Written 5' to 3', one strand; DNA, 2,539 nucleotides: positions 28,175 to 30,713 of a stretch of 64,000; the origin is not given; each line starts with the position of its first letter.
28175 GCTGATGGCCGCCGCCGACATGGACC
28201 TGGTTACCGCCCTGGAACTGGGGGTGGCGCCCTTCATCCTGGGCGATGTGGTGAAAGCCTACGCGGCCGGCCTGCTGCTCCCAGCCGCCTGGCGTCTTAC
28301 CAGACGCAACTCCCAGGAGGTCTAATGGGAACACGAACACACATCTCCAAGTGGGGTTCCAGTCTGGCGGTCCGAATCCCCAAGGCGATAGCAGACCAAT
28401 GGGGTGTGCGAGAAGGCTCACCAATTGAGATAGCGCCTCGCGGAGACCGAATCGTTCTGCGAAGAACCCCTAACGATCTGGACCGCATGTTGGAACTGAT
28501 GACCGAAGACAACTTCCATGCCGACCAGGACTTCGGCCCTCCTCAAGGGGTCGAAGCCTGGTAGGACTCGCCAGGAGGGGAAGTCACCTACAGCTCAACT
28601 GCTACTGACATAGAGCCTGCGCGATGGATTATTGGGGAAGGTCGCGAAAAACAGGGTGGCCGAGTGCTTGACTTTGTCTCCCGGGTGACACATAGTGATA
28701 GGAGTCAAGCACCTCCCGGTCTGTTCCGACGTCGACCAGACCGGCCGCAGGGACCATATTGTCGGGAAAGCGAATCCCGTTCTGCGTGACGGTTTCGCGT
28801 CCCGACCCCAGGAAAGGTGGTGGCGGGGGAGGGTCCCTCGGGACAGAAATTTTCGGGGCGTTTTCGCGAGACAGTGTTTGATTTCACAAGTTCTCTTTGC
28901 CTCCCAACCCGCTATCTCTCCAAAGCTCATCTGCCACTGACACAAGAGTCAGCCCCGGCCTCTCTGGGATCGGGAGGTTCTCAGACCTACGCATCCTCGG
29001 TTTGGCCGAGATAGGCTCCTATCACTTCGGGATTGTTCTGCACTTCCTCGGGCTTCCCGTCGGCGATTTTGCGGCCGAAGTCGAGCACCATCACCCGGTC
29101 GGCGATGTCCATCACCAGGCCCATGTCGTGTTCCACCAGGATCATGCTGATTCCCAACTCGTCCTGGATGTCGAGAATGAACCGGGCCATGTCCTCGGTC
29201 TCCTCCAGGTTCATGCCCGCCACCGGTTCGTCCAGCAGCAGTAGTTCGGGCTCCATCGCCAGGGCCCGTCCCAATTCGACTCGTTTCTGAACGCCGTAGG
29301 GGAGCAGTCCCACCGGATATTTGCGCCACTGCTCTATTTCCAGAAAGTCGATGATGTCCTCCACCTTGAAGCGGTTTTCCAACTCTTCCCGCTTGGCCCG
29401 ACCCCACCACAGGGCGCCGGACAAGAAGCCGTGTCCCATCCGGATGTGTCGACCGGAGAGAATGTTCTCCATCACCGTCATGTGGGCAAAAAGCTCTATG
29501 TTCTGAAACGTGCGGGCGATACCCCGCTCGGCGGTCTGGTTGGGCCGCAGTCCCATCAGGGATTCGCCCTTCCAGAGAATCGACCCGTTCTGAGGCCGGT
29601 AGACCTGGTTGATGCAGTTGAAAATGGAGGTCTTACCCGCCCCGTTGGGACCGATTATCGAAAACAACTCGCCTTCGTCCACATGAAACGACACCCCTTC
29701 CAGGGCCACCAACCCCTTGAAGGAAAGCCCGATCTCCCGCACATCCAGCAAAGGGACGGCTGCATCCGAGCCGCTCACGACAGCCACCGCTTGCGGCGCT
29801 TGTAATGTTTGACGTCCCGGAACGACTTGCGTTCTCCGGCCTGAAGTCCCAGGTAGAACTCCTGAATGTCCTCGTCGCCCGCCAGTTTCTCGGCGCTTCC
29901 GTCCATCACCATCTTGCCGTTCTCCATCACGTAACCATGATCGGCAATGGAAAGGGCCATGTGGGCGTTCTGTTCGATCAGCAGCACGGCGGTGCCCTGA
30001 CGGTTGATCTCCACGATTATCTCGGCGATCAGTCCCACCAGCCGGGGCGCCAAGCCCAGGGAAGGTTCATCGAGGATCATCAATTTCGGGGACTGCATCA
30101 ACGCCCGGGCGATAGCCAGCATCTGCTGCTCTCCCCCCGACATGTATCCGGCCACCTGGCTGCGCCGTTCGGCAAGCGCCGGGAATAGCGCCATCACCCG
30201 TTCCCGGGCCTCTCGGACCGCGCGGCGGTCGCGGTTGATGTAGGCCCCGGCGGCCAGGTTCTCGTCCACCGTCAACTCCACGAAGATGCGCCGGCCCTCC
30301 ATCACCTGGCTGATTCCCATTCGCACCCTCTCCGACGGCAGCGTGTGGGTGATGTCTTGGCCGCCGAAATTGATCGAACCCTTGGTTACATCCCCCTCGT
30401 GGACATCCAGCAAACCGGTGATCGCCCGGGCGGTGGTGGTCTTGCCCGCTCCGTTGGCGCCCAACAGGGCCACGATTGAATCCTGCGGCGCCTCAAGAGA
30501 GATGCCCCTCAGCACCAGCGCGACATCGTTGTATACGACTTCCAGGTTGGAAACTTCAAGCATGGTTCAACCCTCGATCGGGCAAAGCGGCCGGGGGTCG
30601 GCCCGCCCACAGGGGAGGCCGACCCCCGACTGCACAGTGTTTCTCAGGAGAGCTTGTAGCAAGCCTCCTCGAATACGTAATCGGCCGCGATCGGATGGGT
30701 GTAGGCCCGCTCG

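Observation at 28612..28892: Undescribed ~280-bp interspersed repeat with terminal inverted repeats, conserved hairpins and an internal sigma70-like promoter (copy A; twin at 59702-59985)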

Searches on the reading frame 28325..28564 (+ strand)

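Call 90: search_protein_families(library=pfam, proteins=[window:28325-28564:+])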
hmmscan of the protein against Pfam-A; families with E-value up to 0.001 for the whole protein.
window:28325-28564:+ (79 aa): 1 family
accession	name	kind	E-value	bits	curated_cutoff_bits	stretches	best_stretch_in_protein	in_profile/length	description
PF04014.23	MazE_antitoxin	-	2.2e-13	50.4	24.7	1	7-48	1-43/48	Antidote-toxin recognition MazE, bacterial antitoxin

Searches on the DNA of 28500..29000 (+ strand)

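Call 7: search_rna_families(source=window, start=28500, end=29000, threshold=evalue, max_evalue=10, show_alignments=3)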
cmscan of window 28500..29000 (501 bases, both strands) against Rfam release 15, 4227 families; matches with E-value up to 10: 3.
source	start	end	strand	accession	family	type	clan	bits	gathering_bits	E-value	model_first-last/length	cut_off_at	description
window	28649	28726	+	RF01941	MIR1223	Gene; miRNA;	-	14.9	77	1.9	1-102/102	no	MIR1223 microRNA precursor family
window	28917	28989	-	RF01383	GRIK4_3p_UTR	Gene;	-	13.4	38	7.1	1-94/94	no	GRIK4 3 prime UTR element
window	28881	28941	+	RF01974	H19_3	Gene; lncRNA;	-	11.9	46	9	1-116/116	no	H19 conserved region 3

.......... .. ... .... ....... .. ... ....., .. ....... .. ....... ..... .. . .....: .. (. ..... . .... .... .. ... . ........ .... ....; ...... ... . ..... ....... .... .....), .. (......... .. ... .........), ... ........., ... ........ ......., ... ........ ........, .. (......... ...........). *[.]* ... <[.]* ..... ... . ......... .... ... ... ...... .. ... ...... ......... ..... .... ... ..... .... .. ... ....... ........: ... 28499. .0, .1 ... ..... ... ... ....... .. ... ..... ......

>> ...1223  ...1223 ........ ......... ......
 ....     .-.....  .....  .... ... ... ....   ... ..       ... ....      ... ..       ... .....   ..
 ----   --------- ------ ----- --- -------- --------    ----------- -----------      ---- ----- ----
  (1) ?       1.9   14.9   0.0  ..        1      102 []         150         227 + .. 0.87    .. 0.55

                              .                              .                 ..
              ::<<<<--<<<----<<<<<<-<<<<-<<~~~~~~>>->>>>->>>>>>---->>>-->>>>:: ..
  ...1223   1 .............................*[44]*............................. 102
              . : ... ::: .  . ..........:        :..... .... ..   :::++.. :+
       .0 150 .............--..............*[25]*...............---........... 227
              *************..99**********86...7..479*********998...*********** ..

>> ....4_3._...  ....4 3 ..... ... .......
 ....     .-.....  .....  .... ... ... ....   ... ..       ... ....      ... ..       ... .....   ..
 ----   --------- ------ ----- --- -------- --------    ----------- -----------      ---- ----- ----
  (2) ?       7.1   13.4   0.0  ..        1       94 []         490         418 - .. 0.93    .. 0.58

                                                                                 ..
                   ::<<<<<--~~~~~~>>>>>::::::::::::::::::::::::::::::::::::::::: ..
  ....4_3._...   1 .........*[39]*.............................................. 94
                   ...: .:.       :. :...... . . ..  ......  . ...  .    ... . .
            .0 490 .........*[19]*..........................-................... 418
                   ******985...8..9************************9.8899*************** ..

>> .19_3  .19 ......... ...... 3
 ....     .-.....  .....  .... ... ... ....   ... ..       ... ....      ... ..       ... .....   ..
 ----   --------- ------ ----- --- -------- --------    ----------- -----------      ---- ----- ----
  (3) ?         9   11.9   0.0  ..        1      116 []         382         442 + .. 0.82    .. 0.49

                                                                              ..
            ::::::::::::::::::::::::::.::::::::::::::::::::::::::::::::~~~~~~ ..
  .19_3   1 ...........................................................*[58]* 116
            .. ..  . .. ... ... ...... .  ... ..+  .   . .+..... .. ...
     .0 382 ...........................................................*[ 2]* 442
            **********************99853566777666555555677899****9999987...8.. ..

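Call 83: search_dna_similar(query=window:28610-28924:+, collection=plasmids, mode=distant, max_evalue=0.01)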
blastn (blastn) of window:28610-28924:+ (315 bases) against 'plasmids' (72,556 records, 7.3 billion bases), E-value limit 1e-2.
No match.

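Call 85: search_dna_similar(query=window:28610-28924:+, collection=phages, mode=distant, max_evalue=0.01)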
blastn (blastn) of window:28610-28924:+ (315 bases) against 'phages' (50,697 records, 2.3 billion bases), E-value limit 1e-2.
No match.

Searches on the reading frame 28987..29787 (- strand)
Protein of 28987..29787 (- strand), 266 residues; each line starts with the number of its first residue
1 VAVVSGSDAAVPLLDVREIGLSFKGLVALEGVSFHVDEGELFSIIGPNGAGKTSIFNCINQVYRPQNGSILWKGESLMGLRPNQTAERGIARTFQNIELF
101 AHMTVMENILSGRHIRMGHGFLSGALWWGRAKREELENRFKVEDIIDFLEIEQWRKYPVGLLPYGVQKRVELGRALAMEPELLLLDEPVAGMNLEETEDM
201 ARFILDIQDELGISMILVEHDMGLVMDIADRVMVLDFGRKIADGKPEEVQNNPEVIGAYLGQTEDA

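Call 15: find_encoding_contigs(protein=window:28987-29787:-, flank=10000, max_places=10)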
Protein window:28987-29787:- (266 aa): no gene with exactly this product is on record in the collection.

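Call 90: search_protein_families(library=pfam, proteins=[window:28987-29787:-])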
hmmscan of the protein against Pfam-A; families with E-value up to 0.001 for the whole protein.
window:28987-29787:- (266 aa): 4 families
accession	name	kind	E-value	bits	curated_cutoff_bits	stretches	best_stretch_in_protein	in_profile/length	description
PF00005.33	ABC_tran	-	4.5e-29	102.2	25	1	29-190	1-137/137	ABC transporter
PF12399.14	BCA_ABC_TP_C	-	7.9e-12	45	25.5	1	239-262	1-24/27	Branched-chain amino acid ATP-binding cassette transporter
PF13476.12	AAA_23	-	2.7e-06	28.6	27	1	30-60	11-40/201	AAA domain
PF13304.12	AAA_21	-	5.8e-05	23.7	27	0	42-62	2-22/304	AAA domain, putative AbiEii toxin, Type IV TA system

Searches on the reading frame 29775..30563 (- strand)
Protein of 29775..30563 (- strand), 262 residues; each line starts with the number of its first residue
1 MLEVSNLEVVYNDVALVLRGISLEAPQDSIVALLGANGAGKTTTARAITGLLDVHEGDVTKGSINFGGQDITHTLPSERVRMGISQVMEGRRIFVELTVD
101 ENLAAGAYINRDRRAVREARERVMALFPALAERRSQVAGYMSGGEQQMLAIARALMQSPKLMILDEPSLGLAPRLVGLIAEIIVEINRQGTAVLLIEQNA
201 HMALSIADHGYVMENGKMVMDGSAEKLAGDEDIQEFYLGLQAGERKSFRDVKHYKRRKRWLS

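Call 16: find_encoding_contigs(protein=window:29775-30563:-, flank=10000, max_places=10)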
Protein window:29775-30563:- (262 aa): 2 contigs read that carry it; 2 places shown.
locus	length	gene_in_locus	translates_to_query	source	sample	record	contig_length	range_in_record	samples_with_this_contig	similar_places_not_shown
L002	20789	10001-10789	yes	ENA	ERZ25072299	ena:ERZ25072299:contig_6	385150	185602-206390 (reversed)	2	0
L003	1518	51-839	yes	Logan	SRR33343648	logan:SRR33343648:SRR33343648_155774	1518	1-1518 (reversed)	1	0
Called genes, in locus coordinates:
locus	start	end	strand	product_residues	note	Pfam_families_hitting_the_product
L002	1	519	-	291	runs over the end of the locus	-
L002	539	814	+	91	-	PF02467:Whib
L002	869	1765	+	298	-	-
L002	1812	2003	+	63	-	PF02416:TatA_B_E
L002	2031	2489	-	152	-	PF00578:AhpC-TSA, PF08534:Redoxin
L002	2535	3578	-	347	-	PF10103:Zincin_2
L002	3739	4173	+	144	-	PF02391:MoaE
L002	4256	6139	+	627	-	PF00501:AMP-binding, PF23562:AMP-binding_C_3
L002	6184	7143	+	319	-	PF02653:BPD_transp_2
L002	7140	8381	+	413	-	PF02653:BPD_transp_2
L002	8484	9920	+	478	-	-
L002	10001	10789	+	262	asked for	PF00005:ABC_tran, PF13304:AAA_21 (faint)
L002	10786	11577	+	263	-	PF13476:AAA_23 (weak), PF00005:ABC_tran, PF12399:BCA_ABC_TP_C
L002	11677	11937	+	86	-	-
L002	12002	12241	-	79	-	PF04014:MazE_antitoxin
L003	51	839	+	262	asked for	PF00005:ABC_tran, PF13304:AAA_21 (faint)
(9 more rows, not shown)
